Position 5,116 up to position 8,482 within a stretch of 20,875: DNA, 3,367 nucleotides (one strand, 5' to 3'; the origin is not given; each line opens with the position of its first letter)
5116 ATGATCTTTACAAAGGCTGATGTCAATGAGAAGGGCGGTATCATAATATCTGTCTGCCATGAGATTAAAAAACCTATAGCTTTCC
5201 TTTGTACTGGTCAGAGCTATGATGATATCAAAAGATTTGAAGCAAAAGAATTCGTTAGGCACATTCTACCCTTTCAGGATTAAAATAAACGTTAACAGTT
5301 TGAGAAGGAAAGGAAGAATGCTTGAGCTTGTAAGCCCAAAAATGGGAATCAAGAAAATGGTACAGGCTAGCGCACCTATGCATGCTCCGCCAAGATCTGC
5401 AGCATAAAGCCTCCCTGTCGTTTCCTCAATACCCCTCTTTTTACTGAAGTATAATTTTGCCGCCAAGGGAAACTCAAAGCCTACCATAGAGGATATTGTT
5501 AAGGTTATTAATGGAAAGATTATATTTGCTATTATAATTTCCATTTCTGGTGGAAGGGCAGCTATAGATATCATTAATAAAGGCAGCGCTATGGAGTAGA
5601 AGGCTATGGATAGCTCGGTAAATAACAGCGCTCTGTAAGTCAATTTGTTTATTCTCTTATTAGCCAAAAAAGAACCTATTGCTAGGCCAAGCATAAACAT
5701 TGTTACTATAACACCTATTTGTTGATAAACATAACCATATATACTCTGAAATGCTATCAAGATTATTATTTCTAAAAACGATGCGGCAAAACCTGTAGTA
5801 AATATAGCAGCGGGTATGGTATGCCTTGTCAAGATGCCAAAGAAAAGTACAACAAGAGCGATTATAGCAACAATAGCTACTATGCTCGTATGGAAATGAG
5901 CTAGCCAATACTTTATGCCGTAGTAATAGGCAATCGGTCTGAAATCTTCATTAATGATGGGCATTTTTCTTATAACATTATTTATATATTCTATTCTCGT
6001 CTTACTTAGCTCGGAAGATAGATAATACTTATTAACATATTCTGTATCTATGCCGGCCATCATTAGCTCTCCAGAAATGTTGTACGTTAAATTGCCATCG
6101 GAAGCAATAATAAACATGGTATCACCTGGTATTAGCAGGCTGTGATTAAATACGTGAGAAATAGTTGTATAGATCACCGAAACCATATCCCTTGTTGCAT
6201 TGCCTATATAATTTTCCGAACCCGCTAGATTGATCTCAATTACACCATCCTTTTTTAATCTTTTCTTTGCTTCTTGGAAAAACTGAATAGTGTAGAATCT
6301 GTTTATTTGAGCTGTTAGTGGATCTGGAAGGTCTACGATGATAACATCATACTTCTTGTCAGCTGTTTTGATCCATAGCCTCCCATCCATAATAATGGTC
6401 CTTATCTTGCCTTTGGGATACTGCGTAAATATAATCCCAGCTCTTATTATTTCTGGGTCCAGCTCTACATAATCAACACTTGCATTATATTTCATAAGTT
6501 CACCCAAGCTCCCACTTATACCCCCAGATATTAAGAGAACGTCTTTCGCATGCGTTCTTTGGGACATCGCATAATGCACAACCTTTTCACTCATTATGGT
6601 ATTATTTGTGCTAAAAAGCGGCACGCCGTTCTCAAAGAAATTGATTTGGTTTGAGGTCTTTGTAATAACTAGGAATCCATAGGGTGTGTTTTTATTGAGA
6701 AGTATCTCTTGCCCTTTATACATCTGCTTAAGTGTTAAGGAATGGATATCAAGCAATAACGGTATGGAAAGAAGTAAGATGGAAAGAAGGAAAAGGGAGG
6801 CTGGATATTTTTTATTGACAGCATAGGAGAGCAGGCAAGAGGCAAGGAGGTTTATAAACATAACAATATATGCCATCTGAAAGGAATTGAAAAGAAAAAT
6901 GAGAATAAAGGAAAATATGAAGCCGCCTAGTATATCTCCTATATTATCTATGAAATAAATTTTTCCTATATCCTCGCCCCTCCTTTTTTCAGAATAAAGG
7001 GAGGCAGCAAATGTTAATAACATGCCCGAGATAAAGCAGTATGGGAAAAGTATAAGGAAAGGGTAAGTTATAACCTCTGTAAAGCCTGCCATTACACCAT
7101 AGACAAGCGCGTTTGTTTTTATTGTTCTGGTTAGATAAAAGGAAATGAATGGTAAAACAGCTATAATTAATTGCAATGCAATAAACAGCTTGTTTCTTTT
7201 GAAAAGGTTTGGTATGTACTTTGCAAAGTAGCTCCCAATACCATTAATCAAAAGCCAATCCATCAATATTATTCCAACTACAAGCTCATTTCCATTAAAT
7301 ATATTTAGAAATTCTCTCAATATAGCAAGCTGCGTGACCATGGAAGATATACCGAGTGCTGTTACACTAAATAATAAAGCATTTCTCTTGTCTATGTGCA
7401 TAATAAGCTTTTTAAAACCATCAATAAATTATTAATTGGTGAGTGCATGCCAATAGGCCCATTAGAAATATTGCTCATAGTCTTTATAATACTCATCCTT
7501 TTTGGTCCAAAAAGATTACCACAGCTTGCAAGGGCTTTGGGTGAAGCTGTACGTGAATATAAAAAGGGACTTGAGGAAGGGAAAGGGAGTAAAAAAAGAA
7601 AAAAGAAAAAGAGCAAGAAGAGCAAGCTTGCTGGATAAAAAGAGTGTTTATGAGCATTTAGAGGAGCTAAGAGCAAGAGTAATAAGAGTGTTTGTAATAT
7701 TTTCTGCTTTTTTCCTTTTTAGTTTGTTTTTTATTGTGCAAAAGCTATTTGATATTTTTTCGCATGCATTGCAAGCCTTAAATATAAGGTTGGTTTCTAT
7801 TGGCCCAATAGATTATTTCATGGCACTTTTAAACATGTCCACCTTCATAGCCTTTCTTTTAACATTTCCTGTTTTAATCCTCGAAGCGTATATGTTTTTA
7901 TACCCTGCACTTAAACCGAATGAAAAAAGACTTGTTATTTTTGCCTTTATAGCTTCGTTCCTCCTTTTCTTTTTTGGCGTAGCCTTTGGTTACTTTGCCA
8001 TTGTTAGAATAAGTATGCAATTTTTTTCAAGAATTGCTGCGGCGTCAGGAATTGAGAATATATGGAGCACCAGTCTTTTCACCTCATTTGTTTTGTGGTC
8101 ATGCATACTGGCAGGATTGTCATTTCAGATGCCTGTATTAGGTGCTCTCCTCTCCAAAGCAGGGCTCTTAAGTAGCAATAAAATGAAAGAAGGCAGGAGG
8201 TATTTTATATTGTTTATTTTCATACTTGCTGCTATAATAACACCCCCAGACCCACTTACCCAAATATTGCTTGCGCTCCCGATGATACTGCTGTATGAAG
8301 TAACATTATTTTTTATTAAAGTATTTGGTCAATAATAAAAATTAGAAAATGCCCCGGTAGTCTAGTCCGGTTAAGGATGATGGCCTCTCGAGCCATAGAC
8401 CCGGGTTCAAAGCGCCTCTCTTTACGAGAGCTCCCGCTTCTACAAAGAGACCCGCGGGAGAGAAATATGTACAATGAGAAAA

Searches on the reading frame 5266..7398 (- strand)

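Call 15: search_protein_families(library=pfam, proteins=[window:5266-7398:-], max_evalue=0.001)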
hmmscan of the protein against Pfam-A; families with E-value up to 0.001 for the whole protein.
window:5266-7398:- (710 aa): 1 family
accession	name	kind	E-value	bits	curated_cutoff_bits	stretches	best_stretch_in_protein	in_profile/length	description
PF01564.23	Spermine_synth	-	2.8e-21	76.3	22.9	1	268-388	3-129/186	Spermine/spermidine synthase domain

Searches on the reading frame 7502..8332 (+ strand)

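Call 15: search_protein_families(library=pfam, proteins=[window:7502-8332:+], max_evalue=0.001)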
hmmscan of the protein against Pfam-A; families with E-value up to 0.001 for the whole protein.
window:7502-8332:+ (277 aa): 2 families
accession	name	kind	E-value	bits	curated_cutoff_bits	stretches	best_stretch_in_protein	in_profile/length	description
PF00902.23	TatC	-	1.3e-53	182.4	25.1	1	51-260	1-208/208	Sec-independent protein translocase protein (TatC)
PF24378.1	DUF7534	-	0.00025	21.6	28.4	1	238-264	14-40/57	Family of unknown function (DUF7534)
